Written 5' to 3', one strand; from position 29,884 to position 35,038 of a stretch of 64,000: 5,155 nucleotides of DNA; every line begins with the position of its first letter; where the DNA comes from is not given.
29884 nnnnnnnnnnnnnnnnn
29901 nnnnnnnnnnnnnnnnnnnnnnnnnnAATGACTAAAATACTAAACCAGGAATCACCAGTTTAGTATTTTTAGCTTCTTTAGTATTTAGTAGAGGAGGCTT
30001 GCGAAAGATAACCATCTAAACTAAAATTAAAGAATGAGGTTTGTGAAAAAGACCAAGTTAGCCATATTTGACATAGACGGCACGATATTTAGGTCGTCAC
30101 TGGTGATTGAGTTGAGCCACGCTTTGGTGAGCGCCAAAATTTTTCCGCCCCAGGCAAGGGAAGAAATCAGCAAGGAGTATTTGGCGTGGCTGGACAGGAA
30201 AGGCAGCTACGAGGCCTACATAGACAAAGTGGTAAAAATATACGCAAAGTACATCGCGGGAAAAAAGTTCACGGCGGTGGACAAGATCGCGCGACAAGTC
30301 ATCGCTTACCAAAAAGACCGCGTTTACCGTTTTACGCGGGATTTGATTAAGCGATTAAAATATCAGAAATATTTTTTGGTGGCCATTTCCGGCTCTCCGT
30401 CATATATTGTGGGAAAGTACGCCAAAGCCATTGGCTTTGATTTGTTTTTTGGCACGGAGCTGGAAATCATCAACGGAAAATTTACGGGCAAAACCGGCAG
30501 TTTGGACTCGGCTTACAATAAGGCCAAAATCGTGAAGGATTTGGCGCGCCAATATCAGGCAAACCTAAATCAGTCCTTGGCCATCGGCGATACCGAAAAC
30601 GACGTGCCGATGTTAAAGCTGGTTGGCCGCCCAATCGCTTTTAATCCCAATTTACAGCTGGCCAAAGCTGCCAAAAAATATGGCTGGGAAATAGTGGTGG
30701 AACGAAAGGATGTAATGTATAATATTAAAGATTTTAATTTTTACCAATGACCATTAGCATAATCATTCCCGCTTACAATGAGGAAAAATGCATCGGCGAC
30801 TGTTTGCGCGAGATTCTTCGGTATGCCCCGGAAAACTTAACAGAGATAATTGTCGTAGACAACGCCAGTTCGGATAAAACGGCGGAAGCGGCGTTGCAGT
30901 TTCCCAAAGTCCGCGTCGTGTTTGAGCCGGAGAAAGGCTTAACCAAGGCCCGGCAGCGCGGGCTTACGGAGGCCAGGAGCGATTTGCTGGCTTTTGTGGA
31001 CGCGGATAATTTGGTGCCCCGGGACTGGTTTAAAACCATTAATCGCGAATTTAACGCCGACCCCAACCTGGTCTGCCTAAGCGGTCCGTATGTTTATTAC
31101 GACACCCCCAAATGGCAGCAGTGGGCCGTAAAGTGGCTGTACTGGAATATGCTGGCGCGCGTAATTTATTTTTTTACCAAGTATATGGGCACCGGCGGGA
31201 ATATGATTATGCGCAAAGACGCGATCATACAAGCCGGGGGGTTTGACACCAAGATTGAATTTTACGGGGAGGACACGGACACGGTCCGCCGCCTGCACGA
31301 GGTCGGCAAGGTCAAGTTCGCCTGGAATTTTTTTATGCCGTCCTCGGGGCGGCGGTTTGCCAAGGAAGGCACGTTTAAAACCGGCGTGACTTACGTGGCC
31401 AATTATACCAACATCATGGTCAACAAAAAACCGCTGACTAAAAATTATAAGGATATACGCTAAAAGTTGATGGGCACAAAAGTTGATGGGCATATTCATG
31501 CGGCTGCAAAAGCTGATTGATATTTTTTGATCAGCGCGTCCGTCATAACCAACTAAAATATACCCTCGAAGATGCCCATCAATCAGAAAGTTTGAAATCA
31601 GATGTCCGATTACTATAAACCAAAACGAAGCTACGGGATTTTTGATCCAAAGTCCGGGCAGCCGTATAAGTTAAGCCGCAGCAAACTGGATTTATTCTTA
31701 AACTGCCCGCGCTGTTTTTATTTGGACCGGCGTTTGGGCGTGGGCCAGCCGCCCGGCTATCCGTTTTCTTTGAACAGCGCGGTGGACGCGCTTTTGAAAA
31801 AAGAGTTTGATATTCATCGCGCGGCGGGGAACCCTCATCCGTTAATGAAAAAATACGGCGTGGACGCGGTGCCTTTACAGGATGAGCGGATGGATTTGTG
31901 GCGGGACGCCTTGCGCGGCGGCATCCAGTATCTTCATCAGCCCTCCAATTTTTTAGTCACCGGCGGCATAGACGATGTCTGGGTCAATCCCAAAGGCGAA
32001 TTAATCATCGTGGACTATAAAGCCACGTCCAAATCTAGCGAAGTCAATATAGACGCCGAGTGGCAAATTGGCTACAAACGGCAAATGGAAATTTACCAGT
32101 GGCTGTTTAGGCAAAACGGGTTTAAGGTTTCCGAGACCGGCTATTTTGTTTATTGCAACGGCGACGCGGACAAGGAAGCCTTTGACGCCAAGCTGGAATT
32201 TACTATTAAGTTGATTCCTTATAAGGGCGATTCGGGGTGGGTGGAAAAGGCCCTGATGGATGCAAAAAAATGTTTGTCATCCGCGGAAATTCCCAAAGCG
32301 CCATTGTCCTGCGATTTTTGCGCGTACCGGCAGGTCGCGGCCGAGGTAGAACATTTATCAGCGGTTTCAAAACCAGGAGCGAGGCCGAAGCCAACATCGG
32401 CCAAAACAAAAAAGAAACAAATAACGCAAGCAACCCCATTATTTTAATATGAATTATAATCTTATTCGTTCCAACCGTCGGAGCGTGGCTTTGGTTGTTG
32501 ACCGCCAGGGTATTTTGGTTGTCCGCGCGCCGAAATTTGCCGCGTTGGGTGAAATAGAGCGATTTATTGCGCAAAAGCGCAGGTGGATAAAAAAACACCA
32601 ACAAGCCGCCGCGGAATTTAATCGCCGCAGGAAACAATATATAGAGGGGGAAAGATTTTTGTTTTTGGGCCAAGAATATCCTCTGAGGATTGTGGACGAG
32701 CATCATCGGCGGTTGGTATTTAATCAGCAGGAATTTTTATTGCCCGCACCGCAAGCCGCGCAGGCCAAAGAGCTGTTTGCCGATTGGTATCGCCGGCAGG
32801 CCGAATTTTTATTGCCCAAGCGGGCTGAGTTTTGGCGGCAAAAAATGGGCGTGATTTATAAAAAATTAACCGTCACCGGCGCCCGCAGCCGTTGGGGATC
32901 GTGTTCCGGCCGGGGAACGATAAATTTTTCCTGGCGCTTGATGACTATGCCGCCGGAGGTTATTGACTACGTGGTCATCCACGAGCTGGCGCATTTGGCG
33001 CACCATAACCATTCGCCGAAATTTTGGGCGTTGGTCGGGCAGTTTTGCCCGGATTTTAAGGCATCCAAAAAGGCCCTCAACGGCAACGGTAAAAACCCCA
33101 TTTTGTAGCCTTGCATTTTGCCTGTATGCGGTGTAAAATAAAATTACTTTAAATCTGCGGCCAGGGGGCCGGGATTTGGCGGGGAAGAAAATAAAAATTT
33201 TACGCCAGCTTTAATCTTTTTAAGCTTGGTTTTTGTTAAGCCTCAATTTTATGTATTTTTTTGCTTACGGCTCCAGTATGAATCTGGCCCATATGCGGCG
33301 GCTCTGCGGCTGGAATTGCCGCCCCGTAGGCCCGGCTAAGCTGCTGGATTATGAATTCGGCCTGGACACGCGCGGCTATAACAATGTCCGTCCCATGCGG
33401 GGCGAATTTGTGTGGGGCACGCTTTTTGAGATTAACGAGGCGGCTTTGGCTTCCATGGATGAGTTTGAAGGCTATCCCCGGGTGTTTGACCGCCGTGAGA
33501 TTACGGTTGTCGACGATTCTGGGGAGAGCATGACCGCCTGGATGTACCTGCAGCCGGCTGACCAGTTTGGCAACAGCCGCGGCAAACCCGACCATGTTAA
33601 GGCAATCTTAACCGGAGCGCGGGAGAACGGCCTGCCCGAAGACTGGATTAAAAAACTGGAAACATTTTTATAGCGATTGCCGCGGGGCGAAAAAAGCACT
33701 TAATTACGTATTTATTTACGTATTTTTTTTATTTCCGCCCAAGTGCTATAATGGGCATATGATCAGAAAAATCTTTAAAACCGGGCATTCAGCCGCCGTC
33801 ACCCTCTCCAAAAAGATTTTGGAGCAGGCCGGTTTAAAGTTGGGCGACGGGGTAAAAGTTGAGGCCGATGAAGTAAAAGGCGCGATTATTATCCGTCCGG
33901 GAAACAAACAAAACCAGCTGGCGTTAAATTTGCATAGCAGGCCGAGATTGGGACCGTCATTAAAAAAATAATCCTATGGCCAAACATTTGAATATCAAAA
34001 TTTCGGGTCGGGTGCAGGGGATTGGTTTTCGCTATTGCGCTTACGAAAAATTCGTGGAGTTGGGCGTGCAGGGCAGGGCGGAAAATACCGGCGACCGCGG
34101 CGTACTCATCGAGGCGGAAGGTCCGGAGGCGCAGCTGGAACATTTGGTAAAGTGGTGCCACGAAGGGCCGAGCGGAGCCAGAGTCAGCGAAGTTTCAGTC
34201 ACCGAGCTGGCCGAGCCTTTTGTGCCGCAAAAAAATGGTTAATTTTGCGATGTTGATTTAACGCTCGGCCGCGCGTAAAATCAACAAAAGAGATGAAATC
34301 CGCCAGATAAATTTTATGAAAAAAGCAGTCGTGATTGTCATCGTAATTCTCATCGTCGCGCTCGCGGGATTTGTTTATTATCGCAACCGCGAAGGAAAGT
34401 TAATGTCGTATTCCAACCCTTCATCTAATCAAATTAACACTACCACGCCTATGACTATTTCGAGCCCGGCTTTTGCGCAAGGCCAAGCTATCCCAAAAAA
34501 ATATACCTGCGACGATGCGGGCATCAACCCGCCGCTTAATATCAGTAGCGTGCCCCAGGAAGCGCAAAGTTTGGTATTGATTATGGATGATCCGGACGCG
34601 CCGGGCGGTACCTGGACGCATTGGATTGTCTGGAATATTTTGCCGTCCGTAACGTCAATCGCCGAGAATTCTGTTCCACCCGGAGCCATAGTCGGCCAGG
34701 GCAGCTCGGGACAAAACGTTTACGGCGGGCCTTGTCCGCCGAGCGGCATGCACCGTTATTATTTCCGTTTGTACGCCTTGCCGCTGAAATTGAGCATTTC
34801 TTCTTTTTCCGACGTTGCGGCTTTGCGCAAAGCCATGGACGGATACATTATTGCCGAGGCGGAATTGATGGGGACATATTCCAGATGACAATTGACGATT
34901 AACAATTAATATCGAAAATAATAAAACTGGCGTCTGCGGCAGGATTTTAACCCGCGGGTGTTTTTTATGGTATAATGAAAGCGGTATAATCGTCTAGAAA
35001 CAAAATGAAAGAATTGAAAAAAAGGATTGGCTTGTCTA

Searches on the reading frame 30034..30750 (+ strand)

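Call 45: search_protein_families(library=pfam, proteins=[window:30034-30750:+], max_evalue=0.001)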
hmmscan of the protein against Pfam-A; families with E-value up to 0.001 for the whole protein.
window:30034-30750:+ (238 aa): 4 families
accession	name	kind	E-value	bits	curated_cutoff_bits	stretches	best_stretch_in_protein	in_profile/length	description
PF12710.13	HAD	-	4.6e-19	70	27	1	10-195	1-189/189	haloacid dehalogenase-like hydrolase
PF00702.32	Hydrolase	-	3.8e-15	57.2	26.4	1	8-198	2-191/191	haloacid dehalogenase-like hydrolase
PF08282.18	Hydrolase_3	-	2.2e-13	51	20.9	1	161-213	186-238/255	haloacid dehalogenase-like hydrolase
PF13419.12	HAD_2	-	4.4e-05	24.1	23.8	1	11-191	2-165/178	Haloacid dehalogenase-like hydrolase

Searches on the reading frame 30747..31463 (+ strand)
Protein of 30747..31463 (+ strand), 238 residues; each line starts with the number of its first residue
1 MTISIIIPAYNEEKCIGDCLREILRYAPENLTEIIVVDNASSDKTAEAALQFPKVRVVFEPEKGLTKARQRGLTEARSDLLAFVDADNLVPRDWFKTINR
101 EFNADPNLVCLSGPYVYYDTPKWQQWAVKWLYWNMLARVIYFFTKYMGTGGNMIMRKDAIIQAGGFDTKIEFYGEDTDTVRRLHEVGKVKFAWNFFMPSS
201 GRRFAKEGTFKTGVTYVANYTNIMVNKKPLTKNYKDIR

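Call 45: search_protein_families(library=pfam, proteins=[window:30747-31463:+], max_evalue=0.001)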
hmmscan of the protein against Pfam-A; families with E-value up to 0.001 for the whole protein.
window:30747-31463:+ (238 aa): 7 families
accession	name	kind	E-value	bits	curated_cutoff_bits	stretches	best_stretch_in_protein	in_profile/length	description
PF00535.33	Glycos_transf_2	-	2.7e-32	112.5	23.3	1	4-160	1-164/168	Glycosyl transferase family 2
PF10111.15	Glyco_tranf_2_2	-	4.9e-14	52.9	27.3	1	4-184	1-200/276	Glycosyltransferase like family 2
PF13641.12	Glyco_tranf_2_3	-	9.7e-14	52.4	27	1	3-184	3-195/230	Glycosyltransferase like family 2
PF13506.12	Glyco_transf_21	-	5.4e-09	36.2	21.7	1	70-189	23-144/174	Glycosyl transferase family 21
PF13632.12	Glyco_trans_2_3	-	5.6e-09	36.5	27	1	82-200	3-119/198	Glycosyl transferase family group 2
PF13704.12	Glyco_tranf_2_4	-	0.00011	23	27.5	1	18-90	5-84/98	Glycosyl transferase family 2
PF02709.20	Glyco_transf_7C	-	0.0004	20.4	23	1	143-187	16-59/78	N-terminal domain of galactosyltransferase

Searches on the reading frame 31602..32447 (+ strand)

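Call 45: search_protein_families(library=pfam, proteins=[window:31602-32447:+], max_evalue=0.001)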
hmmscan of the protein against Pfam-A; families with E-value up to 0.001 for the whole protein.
window:31602-32447:+ (281 aa): 1 family
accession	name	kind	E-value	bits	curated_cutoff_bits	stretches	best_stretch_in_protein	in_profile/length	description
PF12705.13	PDDEXK_1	-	1.4e-13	51.9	22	1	24-245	2-245/247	PD-(D/E)XK nuclease superfamily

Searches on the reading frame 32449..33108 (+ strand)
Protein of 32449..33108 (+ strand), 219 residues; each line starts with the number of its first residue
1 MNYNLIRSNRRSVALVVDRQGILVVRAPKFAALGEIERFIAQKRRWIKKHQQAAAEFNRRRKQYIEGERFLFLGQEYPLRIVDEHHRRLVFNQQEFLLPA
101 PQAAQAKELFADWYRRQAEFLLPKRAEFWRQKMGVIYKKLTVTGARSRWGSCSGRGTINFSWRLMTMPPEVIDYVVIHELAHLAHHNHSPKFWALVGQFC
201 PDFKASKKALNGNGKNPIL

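Call 45: search_protein_families(library=pfam, proteins=[window:32449-33108:+], max_evalue=0.001)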
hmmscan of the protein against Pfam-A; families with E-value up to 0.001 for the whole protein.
window:32449-33108:+ (219 aa): 2 families
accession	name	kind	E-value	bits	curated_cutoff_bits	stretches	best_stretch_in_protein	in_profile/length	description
PF01863.23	YgjP-like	-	1.3e-62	211.9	26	1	11-211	1-205/207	YgjP-like, metallopeptidase domain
PF08325.16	WLM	-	0.00047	20.7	26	1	169-199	80-110/190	WLM domain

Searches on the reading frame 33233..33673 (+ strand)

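Call 45: search_protein_families(library=pfam, proteins=[window:33233-33673:+], max_evalue=0.001)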
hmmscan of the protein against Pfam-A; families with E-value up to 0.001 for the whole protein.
window:33233-33673:+ (146 aa): 2 families
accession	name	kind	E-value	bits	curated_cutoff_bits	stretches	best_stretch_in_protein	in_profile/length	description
PF06094.17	GGACT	-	6.1e-17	62.7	22.8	1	9-109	1-104/120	Gamma-glutamyl cyclotransferase, AIG2-like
PF13772.11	AIG2_2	-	3.2e-13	50.3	27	1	60-142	2-83/83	AIG2-like family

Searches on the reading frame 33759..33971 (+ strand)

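Call 45: search_protein_families(library=pfam, proteins=[window:33759-33971:+], max_evalue=0.001)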
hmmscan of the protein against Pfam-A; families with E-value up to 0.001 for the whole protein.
window:33759-33971:+ (70 aa): 1 family
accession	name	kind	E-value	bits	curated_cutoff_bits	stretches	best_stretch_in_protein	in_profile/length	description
PF04014.23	MazE_antitoxin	-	3.8e-05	24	24.7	1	5-49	1-44/48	Antidote-toxin recognition MazE, bacterial antitoxin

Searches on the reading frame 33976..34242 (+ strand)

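Call 45: search_protein_families(library=pfam, proteins=[window:33976-34242:+], max_evalue=0.001)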
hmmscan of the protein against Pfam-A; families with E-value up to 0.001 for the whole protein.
window:33976-34242:+ (88 aa): 1 family
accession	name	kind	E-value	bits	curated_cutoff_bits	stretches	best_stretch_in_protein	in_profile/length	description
PF00708.24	Acylphosphatase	-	5.8e-19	68.6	22.5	1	7-80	3-76/85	Acylphosphatase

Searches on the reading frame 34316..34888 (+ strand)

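Call 45: search_protein_families(library=pfam, proteins=[window:34316-34888:+], max_evalue=0.001)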
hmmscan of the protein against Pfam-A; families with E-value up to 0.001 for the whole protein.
window:34316-34888:+ (190 aa): 1 family
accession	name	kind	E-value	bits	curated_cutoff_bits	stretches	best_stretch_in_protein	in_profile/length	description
PF01161.25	PBP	-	3.5e-36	125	24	1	59-188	2-135/135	Phosphatidylethanolamine-binding protein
